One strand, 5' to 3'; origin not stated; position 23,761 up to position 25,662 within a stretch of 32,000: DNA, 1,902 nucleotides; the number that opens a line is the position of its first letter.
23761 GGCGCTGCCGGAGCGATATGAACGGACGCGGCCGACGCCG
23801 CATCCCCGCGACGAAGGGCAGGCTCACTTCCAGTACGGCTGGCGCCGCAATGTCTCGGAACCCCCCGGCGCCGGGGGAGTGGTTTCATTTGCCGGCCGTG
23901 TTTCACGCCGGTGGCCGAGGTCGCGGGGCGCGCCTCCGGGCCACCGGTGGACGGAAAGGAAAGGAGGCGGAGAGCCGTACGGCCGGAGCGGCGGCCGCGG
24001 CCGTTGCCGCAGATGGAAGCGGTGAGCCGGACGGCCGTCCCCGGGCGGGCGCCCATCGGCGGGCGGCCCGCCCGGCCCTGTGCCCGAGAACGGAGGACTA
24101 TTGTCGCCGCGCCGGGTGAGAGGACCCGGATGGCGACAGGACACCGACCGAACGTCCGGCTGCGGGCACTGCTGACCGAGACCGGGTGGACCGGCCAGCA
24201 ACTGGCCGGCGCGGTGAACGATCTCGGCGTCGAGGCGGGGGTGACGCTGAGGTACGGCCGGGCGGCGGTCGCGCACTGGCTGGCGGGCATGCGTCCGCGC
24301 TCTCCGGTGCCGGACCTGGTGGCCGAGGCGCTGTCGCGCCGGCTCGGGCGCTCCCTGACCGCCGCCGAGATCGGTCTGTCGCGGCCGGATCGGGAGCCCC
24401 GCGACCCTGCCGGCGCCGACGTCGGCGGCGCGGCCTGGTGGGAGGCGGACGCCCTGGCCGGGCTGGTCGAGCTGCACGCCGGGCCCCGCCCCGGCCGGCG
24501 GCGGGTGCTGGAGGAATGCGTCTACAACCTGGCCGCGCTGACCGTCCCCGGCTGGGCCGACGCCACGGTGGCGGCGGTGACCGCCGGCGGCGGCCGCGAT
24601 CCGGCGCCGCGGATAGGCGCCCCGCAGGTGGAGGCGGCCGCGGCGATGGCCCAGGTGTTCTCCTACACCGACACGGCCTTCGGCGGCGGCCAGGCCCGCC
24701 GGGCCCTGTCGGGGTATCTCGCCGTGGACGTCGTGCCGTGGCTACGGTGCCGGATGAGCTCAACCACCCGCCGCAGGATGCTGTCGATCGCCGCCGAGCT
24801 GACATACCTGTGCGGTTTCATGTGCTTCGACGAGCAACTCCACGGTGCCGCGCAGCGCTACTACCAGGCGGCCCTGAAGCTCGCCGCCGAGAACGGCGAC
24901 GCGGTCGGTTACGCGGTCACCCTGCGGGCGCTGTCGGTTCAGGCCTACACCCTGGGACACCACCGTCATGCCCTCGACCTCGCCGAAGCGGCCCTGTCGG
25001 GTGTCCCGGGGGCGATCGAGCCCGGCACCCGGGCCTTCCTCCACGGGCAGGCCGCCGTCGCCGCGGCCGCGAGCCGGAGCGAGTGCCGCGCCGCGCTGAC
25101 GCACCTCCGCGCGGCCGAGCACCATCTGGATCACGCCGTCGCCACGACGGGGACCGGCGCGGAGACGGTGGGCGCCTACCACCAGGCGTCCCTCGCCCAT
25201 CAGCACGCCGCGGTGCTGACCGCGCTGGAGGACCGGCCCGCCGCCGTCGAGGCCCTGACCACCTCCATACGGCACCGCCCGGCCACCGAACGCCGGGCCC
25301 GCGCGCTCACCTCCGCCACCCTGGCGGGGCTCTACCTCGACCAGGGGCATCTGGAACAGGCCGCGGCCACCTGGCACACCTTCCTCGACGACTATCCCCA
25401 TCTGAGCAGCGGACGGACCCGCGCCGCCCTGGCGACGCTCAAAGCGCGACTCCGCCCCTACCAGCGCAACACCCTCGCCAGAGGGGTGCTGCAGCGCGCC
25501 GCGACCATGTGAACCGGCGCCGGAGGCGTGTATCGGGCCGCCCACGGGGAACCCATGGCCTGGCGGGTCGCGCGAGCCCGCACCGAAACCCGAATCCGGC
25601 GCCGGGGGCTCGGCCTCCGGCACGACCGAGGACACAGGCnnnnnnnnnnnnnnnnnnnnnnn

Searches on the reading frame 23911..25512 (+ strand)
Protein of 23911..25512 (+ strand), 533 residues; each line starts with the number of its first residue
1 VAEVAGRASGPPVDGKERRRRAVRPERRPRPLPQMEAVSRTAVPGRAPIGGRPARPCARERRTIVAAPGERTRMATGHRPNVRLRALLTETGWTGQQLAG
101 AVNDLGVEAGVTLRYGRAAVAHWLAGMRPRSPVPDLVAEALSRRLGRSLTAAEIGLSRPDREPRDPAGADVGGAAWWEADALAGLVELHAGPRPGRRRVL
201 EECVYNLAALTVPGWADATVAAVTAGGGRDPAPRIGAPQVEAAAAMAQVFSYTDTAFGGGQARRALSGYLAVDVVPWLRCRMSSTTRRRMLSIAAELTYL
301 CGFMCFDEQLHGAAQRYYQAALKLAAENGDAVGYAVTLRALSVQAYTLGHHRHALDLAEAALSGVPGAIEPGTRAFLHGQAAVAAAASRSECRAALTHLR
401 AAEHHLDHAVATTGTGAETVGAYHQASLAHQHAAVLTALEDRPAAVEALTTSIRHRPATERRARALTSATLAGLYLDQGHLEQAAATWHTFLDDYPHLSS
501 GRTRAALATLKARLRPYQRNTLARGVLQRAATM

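Call 3: search_protein_families(library=pfam, proteins=[window:23911-25512:+], max_evalue=0.01)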
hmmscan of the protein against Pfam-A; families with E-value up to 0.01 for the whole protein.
window:23911-25512:+ (533 aa): 1 family
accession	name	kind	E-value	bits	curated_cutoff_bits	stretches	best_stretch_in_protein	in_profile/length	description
PF13424.12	TPR_12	-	7.5e-05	23.3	30.1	1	302-363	10-73/77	Tetratricopeptide repeat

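Call 4: search_protein_families(library=ncbifam, proteins=[window:23911-25512:+], max_evalue=0.01)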
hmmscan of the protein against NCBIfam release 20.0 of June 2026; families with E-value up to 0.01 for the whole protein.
window:23911-25512:+ (533 aa): 3 families
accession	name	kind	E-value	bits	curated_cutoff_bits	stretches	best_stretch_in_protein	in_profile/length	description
NF053720.1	NsdA_fam_reg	subfamily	2e-108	363.7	75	1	83-529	2-432/432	NsdA family TPR-like regulatory protein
NF050135.1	DNAbindNdsB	equivalog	1.6e-28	99.6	700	2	230-510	175-457/482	DNA-binding protein NsdB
NF050130.1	TransRepNsdA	equivalog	3.7e-25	88.5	830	1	79-409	2-340/480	transcriptional repressor NsdA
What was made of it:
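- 24130..25512 (+): NsdA-family (PF27520 SP15_N) HTH-TPR regulator, the conserved partner gene. The ORF is open from 23911; the ATG at 24130 fits the family N-terminus. NCBIfam NF053720 364 bits (call 4).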

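Call 73: find_homologous_proteins(query=window:24130-25512:+, max_evalue=1e-20)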
Query window:24130-25512:+ (460 aa): 405 proteins with E <= 1e-20 among 8000 candidates; the best 120 are listed.
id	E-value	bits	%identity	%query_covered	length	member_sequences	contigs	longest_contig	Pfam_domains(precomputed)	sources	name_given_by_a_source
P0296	3.1e-277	938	95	100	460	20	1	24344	PF27520.1,PF13424.13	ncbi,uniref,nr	ncbi:hypothetical protein [Streptosporangium minutum]|uniref:Transcriptional regulator n=1 Tax=Strep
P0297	9.2e-220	748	79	100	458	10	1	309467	PF27520.1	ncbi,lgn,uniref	ncbi:hypothetical protein AB0F88_29080 [Streptosporangium sp. NPDC023963]|uniref:hypothetical protei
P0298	9.6e-151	521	61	97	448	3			PF27520.1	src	-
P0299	1.5e-136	474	54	100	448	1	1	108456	PF27520.1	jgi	jgi:tetratricopeptide (TPR) repeat protein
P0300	1.6e-134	467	56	99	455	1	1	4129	PF27520.1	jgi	jgi:hypothetical protein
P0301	2.0e-134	467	55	99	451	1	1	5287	PF27520.1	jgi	jgi:tetratricopeptide (TPR) repeat protein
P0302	5.8e-131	456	54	98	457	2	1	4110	PF27520.1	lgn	-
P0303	6.0e-131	456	54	100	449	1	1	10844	PF27520.1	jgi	jgi:tetratricopeptide (TPR) repeat protein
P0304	2.5e-130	454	57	96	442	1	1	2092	PF27520.1,PF13424.13,PF07719.24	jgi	-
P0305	1.2e-129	451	54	98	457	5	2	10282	PF27520.1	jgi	jgi:transcriptional regulator with XRE-family HTH domain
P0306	4.7e-129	449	54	100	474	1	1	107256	PF27520.1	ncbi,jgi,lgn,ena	-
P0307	9.2e-129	448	53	100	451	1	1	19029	PF27520.1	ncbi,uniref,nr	ncbi:tetratricopeptide repeat protein [Amycolatopsis anabasis]|uniref:tetratricopeptide repeat prote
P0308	3.1e-127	443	55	98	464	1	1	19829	PF27520.1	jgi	jgi:hypothetical protein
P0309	4.9e-127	443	55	98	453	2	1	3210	PF27520.1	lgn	-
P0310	7.9e-127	442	56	99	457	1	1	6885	PF27520.1,PF13424.13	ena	-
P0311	1.4e-126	441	52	100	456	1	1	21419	PF27520.1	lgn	-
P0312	1.8e-126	441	52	98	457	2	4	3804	PF27520.1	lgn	-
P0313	3.5e-126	440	55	97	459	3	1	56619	PF27520.1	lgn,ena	-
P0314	2.4e-125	437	54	99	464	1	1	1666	PF27520.1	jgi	jgi:tetratricopeptide (TPR) repeat protein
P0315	4.9e-125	436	55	99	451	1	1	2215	PF27520.1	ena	-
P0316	5.7e-125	436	56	95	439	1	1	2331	PF27520.1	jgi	jgi:tetratricopeptide (TPR) repeat protein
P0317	5.5e-123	429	53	99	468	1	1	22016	PF27520.1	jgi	jgi:tetratricopeptide (TPR) repeat protein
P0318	7.8e-123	429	53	99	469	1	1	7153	PF27520.1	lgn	-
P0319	1.2e-122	428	49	99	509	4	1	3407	PF27520.1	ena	-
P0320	1.7e-122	428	51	99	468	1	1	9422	PF27520.1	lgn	-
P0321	1.7e-122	428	54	97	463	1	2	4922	PF27520.1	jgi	jgi:hypothetical protein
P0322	4.3e-122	427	54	100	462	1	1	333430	PF27520.1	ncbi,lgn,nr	ncbi:MAG TPA: tetratricopeptide repeat protein [Streptosporangiaceae bacterium]|nr:tetratricopeptide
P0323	6.1e-122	426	55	96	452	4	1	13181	PF27520.1,PF13424.13,PF07719.24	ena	-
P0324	2.5e-121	424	52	99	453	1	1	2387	PF27520.1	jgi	jgi:tetratricopeptide (TPR) repeat protein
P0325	5.9e-121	423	53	100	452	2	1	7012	PF27520.1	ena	-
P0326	8.7e-121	422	53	97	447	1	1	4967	PF27520.1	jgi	jgi:hypothetical protein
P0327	1.1e-120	422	53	99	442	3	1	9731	PF27520.1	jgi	jgi:hypothetical protein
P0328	1.2e-120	422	52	96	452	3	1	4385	PF27520.1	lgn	-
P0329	4.4e-120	420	52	99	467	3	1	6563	PF27520.1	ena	-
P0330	4.4e-120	420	53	99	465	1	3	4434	PF27520.1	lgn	-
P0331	4.9e-120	420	52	98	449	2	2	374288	PF27520.1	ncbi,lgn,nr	ncbi:hypothetical protein [Amycolatopsis azurea]|nr:hypothetical protein [Amycolatopsis azurea] OOC0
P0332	6.2e-120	419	52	98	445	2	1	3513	PF27520.1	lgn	-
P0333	1.3e-119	418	52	100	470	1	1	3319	PF27520.1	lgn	-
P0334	2.0e-119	418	50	100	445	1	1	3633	PF27520.1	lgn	-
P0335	2.1e-119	418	52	97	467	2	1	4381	PF27520.1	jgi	jgi:tetratricopeptide (TPR) repeat protein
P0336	2.4e-119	417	52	100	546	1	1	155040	PF27520.1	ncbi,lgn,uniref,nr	ncbi:hypothetical protein [Actinocrispum wychmicini]|uniref:Tetratricopeptide repeat protein n=1 Tax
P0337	4.0e-119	417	52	97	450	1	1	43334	PF27520.1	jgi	jgi:hypothetical protein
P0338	7.2e-119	416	51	98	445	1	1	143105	PF27520.1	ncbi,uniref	ncbi:tol-pal system YbgF family protein [Amycolatopsis azurea]|uniref:tetratricopeptide repeat prote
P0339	8.1e-119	416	52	99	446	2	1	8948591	PF27520.1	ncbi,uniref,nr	ncbi:hypothetical protein [Amycolatopsis keratiniphila]|uniref:Transcriptional regulator n=1 Tax=Amy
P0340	2.7e-118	414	52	98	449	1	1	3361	PF27520.1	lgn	-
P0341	2.8e-118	414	52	97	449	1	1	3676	PF27520.1,PF13174.13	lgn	-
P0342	4.8e-118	413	51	98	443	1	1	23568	PF27520.1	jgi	jgi:hypothetical protein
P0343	7.4e-118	413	52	100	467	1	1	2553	PF27520.1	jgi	jgi:tetratricopeptide (TPR) repeat protein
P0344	2.3e-117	411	51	100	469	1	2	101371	PF27520.1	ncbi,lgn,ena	-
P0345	2.4e-117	411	51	99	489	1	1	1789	PF27520.1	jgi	jgi:hypothetical protein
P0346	2.8e-117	411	52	99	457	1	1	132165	PF27520.1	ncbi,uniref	ncbi:hypothetical protein [Amycolatopsis sp. cmx-8-4]|uniref:hypothetical protein n=1 Tax=Amycolatop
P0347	4.4e-117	410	49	99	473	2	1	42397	PF27520.1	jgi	jgi:tetratricopeptide (TPR) repeat protein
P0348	5.2e-117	410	52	96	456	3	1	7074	PF27520.1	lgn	-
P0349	1.0e-116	409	52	99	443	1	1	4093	PF27520.1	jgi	jgi:tetratricopeptide (TPR) repeat protein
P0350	1.3e-116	408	52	100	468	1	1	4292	PF27520.1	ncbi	-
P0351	1.8e-116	408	51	99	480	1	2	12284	PF27520.1,PF13174.13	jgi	jgi:tetratricopeptide (TPR) repeat protein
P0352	2.1e-116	408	53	95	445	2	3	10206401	PF27520.1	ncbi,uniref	ncbi:hypothetical protein ACFORO_19070 [Amycolatopsis halotolerans]|uniref:Transcriptional regulator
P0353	2.3e-116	408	52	98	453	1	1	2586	PF27520.1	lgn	-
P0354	3.1e-116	407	50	100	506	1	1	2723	PF27520.1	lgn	-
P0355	5.5e-116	406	51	97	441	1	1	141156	PF27520.1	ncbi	ncbi:tetratricopeptide repeat protein [Amycolatopsis lurida]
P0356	6.0e-116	406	50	99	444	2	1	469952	PF27520.1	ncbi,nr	ncbi:hypothetical protein Lesp02_22850 [Lentzea sp. NBRC 105346]|nr:hypothetical protein Lesp02_2285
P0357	7.4e-116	406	51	96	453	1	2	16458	PF27520.1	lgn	-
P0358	8.7e-116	406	49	100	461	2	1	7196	PF27520.1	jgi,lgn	jgi:tetratricopeptide (TPR) repeat protein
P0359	1.3e-115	405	52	99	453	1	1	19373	PF27520.1,PF13174.13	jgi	jgi:tetratricopeptide (TPR) repeat protein/transcriptional regulator with XRE-family HTH domain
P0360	1.3e-115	405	52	100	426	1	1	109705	PF27520.1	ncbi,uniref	ncbi:tol-pal system YbgF family protein [Amycolatopsis sp. NPDC059657]|uniref:tetratricopeptide repe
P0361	2.3e-115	404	50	97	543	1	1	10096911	PF27520.1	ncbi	ncbi:tetratricopeptide repeat protein [Streptacidiphilus sp. PAMC 29251]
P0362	3.2e-115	404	51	100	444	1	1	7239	PF27520.1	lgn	-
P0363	4.3e-115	403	51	100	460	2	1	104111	PF27520.1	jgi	jgi:hypothetical protein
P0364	4.8e-115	403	56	92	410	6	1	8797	PF27520.1,PF13424.13,PF07719.24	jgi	jgi:hypothetical protein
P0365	1.1e-114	402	52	96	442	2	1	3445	PF27520.1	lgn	-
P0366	1.8e-114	401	51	99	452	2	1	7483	PF27520.1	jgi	jgi:tetratricopeptide (TPR) repeat protein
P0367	1.8e-114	401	52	100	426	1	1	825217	PF27520.1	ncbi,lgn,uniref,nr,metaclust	ncbi:hypothetical protein SAMN05421504_105677 [Amycolatopsis xylanica]|uniref:Transcriptional regula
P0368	2.0e-114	401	50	100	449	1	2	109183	PF27520.1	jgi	jgi:hypothetical protein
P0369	3.7e-114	400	50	100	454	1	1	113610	PF27520.1,PF13424.13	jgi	jgi:tetratricopeptide (TPR) repeat protein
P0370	6.7e-114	400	50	99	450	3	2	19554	PF27520.1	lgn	-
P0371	1.7e-113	398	51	99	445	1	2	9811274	PF27520.1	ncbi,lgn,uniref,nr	ncbi:hypothetical protein [Amycolatopsis alba]|uniref:Transcriptional regulator n=1 Tax=Amycolatopsi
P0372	1.8e-113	398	50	99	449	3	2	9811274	PF27520.1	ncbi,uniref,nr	ncbi:hypothetical protein [Amycolatopsis alba]|uniref:Transcriptional regulator n=1 Tax=Amycolatopsi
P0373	1.9e-113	398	51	97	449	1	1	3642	PF27520.1,PF13424.13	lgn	-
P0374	2.0e-113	398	50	99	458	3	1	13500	PF27520.1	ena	-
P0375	2.1e-113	398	50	99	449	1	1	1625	PF27520.1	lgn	-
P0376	2.9e-113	397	50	99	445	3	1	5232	PF27520.1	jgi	jgi:tetratricopeptide (TPR) repeat protein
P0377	1.1e-112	396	52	96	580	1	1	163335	PF27520.1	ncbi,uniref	ncbi:hypothetical protein [Spirillospora sp. NPDC047279]|uniref:hypothetical protein n=1 Tax=Spirill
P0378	1.4e-112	395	50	99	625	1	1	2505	PF27520.1,PF13424.13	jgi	jgi:tetratricopeptide (TPR) repeat protein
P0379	1.5e-112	395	50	97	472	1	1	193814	PF27520.1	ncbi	ncbi:hypothetical protein ACQB60_35185 [Actinomycetota bacterium Odt1-20B]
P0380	4.6e-112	393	51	99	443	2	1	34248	PF27520.1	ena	-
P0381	4.9e-112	393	50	98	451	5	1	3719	PF27520.1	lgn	-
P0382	9.2e-112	392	51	100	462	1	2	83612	PF27520.1,PF13424.13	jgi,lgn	jgi:tetratricopeptide (TPR) repeat protein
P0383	1.1e-111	392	50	100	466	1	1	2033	PF27520.1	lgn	-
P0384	2.5e-111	391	50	99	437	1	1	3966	PF27520.1,PF13424.13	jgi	jgi:tetratricopeptide (TPR) repeat protein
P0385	3.4e-111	391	52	99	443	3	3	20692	PF27520.1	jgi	jgi:tetratricopeptide (TPR) repeat protein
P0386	4.4e-111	390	52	97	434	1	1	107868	PF27520.1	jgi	jgi:tetratricopeptide (TPR) repeat protein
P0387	4.7e-111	390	51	96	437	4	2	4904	PF27520.1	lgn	-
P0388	4.7e-111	390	51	98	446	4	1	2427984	PF27520.1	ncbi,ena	-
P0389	5.8e-111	390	51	98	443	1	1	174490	PF27520.1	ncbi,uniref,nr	ncbi:hypothetical protein [Amycolatopsis sp. H20-H5]|uniref:hypothetical protein n=1 Tax=Amycolatops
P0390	8.4e-111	389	52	99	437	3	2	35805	PF27520.1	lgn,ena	-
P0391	1.2e-110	389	52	100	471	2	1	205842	PF27520.1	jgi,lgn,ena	-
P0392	1.3e-110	389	49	100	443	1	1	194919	PF27520.1,PF13424.13,PF13174.13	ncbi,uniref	ncbi:tetratricopeptide repeat protein [Streptomyces sp. cmx-4-9]|uniref:tetratricopeptide repeat pro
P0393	1.3e-110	389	51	99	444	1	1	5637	PF27520.1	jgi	jgi:transcriptional regulator with XRE-family HTH domain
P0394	3.2e-110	387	50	99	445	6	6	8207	PF27520.1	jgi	jgi:transcriptional regulator with XRE-family HTH domain/tetratricopeptide (TPR) repeat protein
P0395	3.5e-110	387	50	95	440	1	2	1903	PF27520.1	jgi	jgi:hypothetical protein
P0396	3.6e-110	387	50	97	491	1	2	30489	PF27520.1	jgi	jgi:hypothetical protein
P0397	3.7e-110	387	50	100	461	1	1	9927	PF27520.1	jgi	jgi:hypothetical protein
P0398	9.0e-110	386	50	98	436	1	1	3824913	PF27520.1,PF13424.13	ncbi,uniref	ncbi:hypothetical protein ACIBG8_10040 [Nonomuraea sp. NPDC050556]|uniref:hypothetical protein n=1 T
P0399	1.2e-109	385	48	98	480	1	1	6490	PF27520.1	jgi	jgi:hypothetical protein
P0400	1.4e-109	385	51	99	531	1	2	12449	PF27520.1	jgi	jgi:hypothetical protein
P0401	1.4e-109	385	51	94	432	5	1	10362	PF27520.1,PF13174.13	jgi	jgi:tetratricopeptide (TPR) repeat protein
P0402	1.4e-109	385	49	98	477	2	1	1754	PF27520.1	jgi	jgi:tetratricopeptide (TPR) repeat protein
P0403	2.6e-109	384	50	100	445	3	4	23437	PF27520.1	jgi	jgi:hypothetical protein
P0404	3.2e-109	384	51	97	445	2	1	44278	PF27520.1,PF13424.13,PF07719.24,PF13174.13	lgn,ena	-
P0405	6.9e-109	383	48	98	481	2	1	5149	PF27520.1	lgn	-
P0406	8.5e-109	383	47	99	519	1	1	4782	PF27520.1,PF13424.13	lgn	-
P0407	1.2e-108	382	48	99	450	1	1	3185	PF27520.1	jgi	jgi:hypothetical protein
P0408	1.3e-108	382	49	98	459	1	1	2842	PF27520.1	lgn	-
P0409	1.8e-108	382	49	98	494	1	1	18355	PF27520.1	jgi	jgi:tetratricopeptide (TPR) repeat protein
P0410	2.9e-108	381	49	99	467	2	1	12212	PF27520.1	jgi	-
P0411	4.2e-108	380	49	97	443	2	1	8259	PF27520.1,PF13174.13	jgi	jgi:tetratricopeptide (TPR) repeat protein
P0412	4.7e-108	380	49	99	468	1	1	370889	PF27520.1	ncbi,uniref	ncbi:hypothetical protein [Actinocrispum sp. NPDC049592]|uniref:hypothetical protein n=1 Tax=Actinoc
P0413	6.1e-108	380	49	98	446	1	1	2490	PF27520.1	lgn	-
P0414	6.7e-108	380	50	97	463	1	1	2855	PF27520.1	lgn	-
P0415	7.5e-108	380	52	97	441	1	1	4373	PF27520.1,PF13424.13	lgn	-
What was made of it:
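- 24130..25512 (+): Homologs carry PF27520 and are named XRE-HTH/TPR (call 73).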

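Call 74: find_encoding_contigs(protein=P0339, flank=8000, max_places=1)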
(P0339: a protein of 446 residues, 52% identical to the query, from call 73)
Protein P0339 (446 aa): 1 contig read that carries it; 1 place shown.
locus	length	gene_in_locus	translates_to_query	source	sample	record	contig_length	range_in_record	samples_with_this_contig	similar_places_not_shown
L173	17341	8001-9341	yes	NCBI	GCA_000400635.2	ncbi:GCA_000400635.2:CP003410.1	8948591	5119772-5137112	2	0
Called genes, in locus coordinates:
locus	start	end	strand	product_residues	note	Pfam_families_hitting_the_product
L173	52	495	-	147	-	PF13924:Lipocalin_5 (faint)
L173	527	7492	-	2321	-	PF00109:ketoacyl-synt, PF02801:Ketoacyl-synt_C, PF16197:KAsynt_C_assoc, PF00698:Acyl_transf_1, PF21089:PKS_DH_N, PF14765:PS-DH, PF22953:SpnB_Rossmann, PF08240:ADH_N, +8 more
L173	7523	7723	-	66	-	PF19450:DUF5988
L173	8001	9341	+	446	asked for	PF27520:SP15_N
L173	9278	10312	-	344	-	PF02401:LYTB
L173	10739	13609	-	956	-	PF00486:Trans_reg_C, PF00515:TPR_1 (faint), PF03704:BTAD, PF07719:TPR_2 (faint), PF13374:TPR_10 (faint), PF13424:TPR_12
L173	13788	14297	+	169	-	-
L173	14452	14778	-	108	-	-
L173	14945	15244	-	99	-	-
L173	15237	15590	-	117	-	PF11625:DUF3253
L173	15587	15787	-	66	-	-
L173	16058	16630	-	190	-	-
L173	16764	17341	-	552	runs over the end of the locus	PF20703:nSTAND1, PF13191:AAA_16 (weak)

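Call 75: find_encoding_contigs(protein=P0361, flank=8000, max_places=1)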
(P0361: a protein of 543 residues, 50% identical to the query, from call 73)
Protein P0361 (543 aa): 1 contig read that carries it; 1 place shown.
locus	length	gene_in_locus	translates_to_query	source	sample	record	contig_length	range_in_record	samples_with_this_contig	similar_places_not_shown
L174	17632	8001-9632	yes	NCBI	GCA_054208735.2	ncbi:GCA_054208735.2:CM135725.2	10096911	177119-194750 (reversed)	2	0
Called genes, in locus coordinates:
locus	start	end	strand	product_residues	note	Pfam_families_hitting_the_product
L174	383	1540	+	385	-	PF02401:LYTB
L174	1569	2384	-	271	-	PF00106:adh_short, PF08659:KR, PF13561:adh_short_C2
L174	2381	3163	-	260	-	PF00106:adh_short, PF08659:KR, PF13561:adh_short_C2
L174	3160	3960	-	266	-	PF00106:adh_short, PF08659:KR, PF13561:adh_short_C2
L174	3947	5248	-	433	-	PF00109:ketoacyl-synt, PF00108:Thiolase_N (faint), PF02801:Ketoacyl-synt_C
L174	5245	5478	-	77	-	PF00550:PP-binding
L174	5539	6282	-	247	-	PF00106:adh_short, PF01370:Epimerase (weak), PF08659:KR, PF13561:adh_short_C2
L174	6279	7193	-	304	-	PF00698:Acyl_transf_1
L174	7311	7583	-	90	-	PF19450:DUF5988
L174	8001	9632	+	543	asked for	PF27520:SP15_N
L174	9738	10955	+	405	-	PF01073:3Beta_HSD (faint), PF01370:Epimerase, PF07993:NAD_binding_4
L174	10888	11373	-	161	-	PF00583:Acetyltransf_1, PF13508:Acetyltransf_7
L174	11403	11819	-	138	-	-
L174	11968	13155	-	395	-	PF12242:Eno-Rase_NADH_b, PF12241:Enoyl_reductase, PF07055:Eno-Rase_FAD_bd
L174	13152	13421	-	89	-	PF00550:PP-binding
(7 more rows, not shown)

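Call 76: find_encoding_contigs(protein=P0398, flank=8000, max_places=1)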
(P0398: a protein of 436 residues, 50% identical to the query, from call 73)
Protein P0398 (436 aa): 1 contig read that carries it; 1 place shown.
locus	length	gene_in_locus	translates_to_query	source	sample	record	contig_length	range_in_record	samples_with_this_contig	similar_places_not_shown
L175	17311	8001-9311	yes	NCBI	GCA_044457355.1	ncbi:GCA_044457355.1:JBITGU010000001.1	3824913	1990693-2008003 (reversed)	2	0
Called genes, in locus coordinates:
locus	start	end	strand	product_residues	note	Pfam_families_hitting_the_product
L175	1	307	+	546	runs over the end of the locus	PF00916:Sulfate_transp, PF16983:MFS_MOT1 (weak), PF01740:STAS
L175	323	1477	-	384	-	PF02771:Acyl-CoA_dh_N, PF02770:Acyl-CoA_dh_M, PF00441:Acyl-CoA_dh_1, PF08028:Acyl-CoA_dh_2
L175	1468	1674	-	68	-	-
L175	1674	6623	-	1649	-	PF00109:ketoacyl-synt, PF02801:Ketoacyl-synt_C, PF16197:KAsynt_C_assoc, PF00109:ketoacyl-synt (weak), PF08659:KR, PF21089:PKS_DH_N (weak)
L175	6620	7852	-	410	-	PF00698:Acyl_transf_1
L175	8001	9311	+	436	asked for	PF27520:SP15_N, PF13424:TPR_12 (faint)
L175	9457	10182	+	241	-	PF01925:TauE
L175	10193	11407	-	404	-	PF02401:LYTB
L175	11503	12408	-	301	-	-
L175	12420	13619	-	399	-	PF12704:MacB_PCD, PF02687:FtsX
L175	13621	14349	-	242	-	PF00005:ABC_tran, PF02463:SMC_N, PF13304:AAA_21 (faint)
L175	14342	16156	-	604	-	PF01471:PG_binding_1 (weak)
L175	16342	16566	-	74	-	PF01176:eIF-1a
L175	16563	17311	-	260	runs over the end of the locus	PF00583:Acetyltransf_1, PF13673:Acetyltransf_10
